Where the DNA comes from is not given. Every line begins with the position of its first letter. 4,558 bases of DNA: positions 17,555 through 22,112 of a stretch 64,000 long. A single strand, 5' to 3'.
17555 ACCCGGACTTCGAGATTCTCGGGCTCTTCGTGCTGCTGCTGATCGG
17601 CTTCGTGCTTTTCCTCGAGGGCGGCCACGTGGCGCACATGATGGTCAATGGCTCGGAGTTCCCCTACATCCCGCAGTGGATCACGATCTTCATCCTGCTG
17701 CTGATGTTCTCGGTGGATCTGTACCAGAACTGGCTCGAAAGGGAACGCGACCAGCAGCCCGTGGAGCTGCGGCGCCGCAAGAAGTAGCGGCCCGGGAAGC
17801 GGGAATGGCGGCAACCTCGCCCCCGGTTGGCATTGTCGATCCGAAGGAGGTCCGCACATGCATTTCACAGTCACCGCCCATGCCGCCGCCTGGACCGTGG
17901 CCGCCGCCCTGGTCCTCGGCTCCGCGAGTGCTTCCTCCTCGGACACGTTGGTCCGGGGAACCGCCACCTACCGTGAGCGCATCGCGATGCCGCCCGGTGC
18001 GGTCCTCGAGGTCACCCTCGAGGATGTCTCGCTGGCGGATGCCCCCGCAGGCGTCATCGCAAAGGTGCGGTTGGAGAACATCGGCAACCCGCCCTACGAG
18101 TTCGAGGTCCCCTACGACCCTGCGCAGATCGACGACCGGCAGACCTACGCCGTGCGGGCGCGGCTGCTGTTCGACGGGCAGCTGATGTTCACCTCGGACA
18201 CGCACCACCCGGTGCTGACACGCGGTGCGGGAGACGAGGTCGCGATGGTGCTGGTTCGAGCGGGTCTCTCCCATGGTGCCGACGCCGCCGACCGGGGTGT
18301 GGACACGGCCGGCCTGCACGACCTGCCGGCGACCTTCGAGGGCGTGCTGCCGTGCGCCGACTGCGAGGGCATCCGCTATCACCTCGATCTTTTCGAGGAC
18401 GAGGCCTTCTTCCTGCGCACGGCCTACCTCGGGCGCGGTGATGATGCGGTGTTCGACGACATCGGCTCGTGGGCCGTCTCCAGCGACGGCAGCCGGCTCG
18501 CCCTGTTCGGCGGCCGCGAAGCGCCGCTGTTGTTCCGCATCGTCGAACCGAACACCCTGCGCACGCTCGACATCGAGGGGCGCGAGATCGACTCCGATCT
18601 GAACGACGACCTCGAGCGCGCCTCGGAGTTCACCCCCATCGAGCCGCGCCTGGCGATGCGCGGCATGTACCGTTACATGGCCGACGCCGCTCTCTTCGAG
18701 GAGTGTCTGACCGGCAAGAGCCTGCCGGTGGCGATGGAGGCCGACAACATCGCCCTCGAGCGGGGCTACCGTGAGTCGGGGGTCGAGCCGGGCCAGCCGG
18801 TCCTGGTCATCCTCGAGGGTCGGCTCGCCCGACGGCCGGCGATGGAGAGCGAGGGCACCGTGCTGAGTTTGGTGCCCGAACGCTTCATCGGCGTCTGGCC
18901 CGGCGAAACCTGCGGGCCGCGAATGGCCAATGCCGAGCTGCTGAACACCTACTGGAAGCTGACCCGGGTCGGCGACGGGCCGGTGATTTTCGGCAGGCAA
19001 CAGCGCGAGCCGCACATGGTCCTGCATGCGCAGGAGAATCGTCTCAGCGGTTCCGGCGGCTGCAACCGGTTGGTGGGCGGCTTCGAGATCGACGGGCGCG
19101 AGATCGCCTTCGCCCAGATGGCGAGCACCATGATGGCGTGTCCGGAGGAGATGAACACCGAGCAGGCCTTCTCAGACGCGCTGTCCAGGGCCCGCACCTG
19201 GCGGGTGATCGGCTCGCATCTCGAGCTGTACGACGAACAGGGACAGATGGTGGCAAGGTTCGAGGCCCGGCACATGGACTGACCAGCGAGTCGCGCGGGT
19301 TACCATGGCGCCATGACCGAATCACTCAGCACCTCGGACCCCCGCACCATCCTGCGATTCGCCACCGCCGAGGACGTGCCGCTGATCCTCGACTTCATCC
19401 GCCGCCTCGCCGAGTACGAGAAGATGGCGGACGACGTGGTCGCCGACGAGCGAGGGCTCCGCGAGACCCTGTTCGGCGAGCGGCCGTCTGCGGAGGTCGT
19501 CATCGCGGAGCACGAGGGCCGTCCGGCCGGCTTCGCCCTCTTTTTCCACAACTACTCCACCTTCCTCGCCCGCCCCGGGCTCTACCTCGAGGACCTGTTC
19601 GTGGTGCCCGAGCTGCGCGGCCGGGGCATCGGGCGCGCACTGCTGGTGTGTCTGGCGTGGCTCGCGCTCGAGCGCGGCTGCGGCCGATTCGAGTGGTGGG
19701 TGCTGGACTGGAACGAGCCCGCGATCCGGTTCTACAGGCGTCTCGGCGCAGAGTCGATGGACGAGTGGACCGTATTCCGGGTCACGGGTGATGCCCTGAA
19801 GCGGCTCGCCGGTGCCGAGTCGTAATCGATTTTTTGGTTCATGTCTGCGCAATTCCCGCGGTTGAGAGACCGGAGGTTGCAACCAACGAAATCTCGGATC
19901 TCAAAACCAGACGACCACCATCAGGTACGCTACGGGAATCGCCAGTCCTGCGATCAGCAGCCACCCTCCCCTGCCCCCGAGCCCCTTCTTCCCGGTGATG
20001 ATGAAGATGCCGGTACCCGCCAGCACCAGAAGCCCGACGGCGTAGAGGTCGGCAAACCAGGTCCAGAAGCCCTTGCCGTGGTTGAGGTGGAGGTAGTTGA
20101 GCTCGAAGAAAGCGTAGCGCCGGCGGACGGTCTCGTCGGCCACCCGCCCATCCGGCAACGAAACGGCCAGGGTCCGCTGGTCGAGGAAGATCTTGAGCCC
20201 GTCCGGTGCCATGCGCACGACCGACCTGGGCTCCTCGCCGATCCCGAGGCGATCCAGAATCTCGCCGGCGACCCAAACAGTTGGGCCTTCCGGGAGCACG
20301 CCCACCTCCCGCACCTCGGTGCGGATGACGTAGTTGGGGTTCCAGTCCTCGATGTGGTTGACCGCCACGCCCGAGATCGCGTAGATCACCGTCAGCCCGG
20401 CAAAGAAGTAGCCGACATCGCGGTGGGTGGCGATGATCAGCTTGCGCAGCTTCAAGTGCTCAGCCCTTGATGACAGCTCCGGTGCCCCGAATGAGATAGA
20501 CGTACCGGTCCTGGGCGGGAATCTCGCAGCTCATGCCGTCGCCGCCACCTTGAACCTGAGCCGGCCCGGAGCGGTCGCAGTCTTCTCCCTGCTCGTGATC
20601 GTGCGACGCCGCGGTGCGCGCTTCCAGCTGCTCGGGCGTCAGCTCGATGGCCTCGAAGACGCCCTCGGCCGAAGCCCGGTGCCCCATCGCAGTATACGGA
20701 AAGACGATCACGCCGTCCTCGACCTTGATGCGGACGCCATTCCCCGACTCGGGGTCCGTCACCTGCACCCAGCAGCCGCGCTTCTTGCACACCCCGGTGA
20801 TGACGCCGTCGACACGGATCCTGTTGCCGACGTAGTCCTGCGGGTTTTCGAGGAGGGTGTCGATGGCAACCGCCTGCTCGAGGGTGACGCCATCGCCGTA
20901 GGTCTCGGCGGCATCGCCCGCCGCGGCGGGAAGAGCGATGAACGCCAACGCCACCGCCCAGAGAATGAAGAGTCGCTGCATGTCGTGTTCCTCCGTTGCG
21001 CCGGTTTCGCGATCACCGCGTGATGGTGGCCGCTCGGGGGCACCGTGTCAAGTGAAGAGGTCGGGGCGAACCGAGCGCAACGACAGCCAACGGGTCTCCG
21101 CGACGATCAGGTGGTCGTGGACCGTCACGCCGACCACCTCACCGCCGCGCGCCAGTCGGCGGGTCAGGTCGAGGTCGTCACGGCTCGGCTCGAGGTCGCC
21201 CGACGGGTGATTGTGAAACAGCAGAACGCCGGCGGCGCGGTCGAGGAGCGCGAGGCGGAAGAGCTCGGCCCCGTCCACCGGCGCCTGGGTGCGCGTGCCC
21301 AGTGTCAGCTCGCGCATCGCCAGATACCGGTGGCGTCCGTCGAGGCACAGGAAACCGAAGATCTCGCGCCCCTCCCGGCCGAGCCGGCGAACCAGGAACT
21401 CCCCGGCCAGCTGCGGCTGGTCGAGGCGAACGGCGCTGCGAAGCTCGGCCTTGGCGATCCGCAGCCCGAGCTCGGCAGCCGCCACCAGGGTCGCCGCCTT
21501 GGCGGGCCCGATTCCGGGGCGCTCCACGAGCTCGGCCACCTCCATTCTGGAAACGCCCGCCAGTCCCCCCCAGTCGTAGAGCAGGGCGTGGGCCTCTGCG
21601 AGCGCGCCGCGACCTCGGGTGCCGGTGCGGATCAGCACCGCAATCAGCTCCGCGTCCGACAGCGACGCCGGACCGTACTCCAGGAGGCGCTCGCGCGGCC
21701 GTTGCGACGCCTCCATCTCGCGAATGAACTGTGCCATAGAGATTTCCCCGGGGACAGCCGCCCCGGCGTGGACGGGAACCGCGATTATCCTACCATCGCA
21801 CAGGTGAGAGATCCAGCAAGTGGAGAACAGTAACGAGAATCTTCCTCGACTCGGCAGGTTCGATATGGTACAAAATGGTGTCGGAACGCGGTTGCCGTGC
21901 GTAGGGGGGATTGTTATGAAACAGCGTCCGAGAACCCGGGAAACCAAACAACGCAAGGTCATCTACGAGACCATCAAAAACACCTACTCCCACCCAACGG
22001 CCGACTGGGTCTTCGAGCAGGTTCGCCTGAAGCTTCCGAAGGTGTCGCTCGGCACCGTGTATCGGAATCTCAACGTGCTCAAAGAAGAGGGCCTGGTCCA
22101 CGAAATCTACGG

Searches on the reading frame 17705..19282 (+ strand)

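Call 18: search_protein_families(library=pfam, proteins=[window:17705-19282:+], max_evalue=0.001)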
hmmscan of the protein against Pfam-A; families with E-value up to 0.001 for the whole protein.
window:17705-19282:+ (525 aa): 4 families
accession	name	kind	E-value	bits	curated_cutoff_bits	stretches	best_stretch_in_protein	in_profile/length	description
PF09619.16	YscW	-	5.4e-33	114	22.6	1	81-183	4-107/107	Type III secretion system lipoprotein chaperone (YscW)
PF03724.22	META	-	4e-27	94.8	24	1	410-520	2-109/109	META domain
PF17185.10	NlpE_C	-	3.5e-26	91.9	22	1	316-403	5-89/90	NlpE C-terminal OB domain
PF04170.18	NlpE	-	1.5e-18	67.8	22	1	211-297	1-85/86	NlpE N-terminal domain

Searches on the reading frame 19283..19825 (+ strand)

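Call 18: search_protein_families(library=pfam, proteins=[window:19283-19825:+], max_evalue=0.001)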
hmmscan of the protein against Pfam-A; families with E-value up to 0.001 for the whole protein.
window:19283-19825:+ (180 aa): 4 families
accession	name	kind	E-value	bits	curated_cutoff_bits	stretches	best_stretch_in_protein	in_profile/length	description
PF00583.31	Acetyltransf_1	-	7.7e-20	71.8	20.7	1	64-155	24-115/116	Acetyltransferase (GNAT) family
PF13508.13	Acetyltransf_7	-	6.1e-14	52.6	27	1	69-155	2-81/84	Acetyltransferase (GNAT) domain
PF13673.13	Acetyltransf_10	-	3.6e-06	27.4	23.6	1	61-159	24-110/128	Acetyltransferase (GNAT) domain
PF08445.16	FR47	-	1.2e-05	25.6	22.1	1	94-160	16-81/86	FR47-like protein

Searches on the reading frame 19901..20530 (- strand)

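Call 18: search_protein_families(library=pfam, proteins=[window:19901-20530:-], max_evalue=0.001)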
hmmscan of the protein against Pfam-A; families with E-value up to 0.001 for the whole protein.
window:19901-20530:- (209 aa): 1 family
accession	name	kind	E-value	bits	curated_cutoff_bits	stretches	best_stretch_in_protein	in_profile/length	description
PF16357.10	PepSY_TM_like_2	-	3.3e-07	30.9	27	1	121-207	110-196/197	Putative PepSY_TM-like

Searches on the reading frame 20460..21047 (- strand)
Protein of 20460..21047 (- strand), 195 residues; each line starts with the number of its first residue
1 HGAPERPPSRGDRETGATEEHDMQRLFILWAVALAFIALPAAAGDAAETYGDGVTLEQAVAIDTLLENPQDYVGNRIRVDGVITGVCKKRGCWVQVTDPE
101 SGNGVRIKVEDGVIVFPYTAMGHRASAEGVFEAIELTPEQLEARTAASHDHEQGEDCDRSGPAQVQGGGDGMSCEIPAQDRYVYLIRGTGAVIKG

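Call 18: search_protein_families(library=pfam, proteins=[window:20460-21047:-], max_evalue=0.001)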
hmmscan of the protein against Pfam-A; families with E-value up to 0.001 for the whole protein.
window:20460-21047:- (195 aa): 1 family
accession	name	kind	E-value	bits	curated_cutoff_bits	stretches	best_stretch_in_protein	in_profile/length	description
PF16267.10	DUF4920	-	3.8e-06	27.3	25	1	78-133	14-68/87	Domain of unknown function (DUF4920)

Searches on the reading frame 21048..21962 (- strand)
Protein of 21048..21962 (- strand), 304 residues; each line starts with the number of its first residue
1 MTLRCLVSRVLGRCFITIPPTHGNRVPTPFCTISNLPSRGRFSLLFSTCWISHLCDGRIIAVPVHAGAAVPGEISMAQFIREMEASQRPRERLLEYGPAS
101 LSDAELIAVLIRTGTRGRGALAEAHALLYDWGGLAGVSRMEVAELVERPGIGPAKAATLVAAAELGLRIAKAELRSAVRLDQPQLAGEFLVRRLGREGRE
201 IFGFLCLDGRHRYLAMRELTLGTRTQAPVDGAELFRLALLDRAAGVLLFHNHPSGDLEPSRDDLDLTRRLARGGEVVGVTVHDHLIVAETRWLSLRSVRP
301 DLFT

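Call 18: search_protein_families(library=pfam, proteins=[window:21048-21962:-], max_evalue=0.001)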
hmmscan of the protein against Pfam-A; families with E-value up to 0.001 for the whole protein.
window:21048-21962:- (304 aa): 2 families
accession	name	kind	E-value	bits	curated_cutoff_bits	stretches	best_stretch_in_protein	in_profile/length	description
PF04002.20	RadC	-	4.7e-32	110.9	22.1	1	181-296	2-117/121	RadC-like JAB domain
PF20582.4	UPF0758_N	-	1.9e-24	86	27.1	1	80-157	1-77/77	UPF0758 N-terminal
